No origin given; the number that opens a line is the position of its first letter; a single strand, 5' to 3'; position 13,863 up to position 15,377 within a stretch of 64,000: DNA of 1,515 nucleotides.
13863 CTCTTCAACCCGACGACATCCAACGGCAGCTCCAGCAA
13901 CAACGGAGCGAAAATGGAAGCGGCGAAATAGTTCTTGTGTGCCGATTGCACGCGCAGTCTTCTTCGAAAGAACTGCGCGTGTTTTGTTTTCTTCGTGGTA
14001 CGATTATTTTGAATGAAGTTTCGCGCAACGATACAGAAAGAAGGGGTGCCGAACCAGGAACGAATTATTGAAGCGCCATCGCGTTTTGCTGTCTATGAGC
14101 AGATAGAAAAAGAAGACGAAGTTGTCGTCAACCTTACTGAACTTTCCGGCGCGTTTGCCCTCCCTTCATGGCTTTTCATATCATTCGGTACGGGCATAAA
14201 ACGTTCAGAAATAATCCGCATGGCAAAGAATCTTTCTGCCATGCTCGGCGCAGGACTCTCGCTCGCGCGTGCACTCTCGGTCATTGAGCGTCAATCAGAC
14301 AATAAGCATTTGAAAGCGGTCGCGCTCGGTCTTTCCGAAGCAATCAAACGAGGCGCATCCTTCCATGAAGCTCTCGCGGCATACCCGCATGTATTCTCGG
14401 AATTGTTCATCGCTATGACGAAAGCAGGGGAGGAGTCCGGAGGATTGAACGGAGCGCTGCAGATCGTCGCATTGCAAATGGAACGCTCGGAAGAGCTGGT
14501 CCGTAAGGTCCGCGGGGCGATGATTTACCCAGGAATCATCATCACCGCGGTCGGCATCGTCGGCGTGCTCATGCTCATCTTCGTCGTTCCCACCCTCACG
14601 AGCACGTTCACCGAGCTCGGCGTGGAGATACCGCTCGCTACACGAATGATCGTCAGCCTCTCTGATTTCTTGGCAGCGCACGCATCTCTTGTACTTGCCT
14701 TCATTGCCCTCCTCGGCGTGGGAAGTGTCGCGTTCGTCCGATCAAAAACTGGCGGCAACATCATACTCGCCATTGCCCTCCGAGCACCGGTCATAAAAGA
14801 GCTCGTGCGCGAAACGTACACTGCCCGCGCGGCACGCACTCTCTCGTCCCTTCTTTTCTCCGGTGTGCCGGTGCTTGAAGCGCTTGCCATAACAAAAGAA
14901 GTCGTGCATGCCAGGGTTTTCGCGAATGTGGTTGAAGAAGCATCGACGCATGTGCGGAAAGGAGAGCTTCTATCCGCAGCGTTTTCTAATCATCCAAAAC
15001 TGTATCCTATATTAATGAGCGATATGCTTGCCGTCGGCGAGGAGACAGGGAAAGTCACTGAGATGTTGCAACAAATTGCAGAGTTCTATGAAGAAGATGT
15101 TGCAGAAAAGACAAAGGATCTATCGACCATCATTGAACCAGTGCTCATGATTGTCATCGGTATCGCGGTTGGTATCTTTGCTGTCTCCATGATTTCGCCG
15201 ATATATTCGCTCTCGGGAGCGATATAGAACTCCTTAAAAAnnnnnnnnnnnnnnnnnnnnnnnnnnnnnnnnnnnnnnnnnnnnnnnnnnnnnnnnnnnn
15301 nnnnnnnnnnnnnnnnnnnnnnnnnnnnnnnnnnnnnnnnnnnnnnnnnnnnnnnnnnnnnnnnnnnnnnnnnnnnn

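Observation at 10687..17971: Type IV pilus locus with two Sec-secreted proteins between pilB and pilC and a 588-aa β-helix-like pseudopilin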

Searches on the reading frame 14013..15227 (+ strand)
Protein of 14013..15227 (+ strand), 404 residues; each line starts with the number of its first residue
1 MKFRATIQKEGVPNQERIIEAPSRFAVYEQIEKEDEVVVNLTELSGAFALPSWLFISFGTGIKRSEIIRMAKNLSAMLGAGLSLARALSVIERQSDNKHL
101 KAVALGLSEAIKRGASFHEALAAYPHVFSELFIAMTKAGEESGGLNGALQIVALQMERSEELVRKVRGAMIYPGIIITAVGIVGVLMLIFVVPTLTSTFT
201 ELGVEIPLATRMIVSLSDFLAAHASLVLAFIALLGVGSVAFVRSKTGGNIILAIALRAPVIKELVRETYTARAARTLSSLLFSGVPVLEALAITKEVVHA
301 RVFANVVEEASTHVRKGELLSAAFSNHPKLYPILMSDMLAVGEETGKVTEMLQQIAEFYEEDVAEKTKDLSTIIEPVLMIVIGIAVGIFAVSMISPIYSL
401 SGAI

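Call 3: search_protein_families(library=pfam, proteins=[window:14013-15227:+], max_evalue=0.1)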
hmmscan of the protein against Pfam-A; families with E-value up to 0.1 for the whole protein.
window:14013-15227:+ (404 aa): 2 families
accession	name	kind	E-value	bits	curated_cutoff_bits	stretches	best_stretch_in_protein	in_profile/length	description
PF00482.28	T2SSF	-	9e-55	184.4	25.2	2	274-396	2-125/125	Type II secretion system (T2SS), protein F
PF23113.1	MARCHF6_C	-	0.024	14.9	28.8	1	176-221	13-50/180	E3 ubiquitin-protein ligase MARCHF6-like, C-terminal domain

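Call 4: search_protein_families(library=ncbifam, proteins=[window:14013-15227:+], max_evalue=0.1)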
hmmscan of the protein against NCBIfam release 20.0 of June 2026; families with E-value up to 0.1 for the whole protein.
window:14013-15227:+ (404 aa): 7 families
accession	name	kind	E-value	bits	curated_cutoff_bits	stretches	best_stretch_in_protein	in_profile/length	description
TIGR02120.1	GspF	equivalog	5.5e-84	282.7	424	1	15-402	13-399/401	type II secretion system inner membrane protein GspF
NF052607.1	T4PiliAsmPilCThrm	equivalog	8.8e-74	249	700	1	66-402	67-402/406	type IV pilus assembly protein PilC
NF052606.1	T4PiliAsmPilCMyx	equivalog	6e-71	239.5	700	1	57-404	70-418/419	type IV pilus assembly protein PilC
NF007861.0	PRK10573.1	equivalog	1.8e-67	228.1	401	1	63-403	57-397/401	protein transport protein HofC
NF047826.1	T3SSXpsF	equivalog_domain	2.3e-60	204.5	650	1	19-404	20-404/405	type II secretion system protein XpsF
NF041012.2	T4P_ComGB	equivalog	3.5e-39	135.1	240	1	68-400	4-330/332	competence type IV pilus assembly protein ComGB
NF045751.1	MPN385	equivalog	0.0018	18.9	120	1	336-399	35-98/105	MPN385 family protein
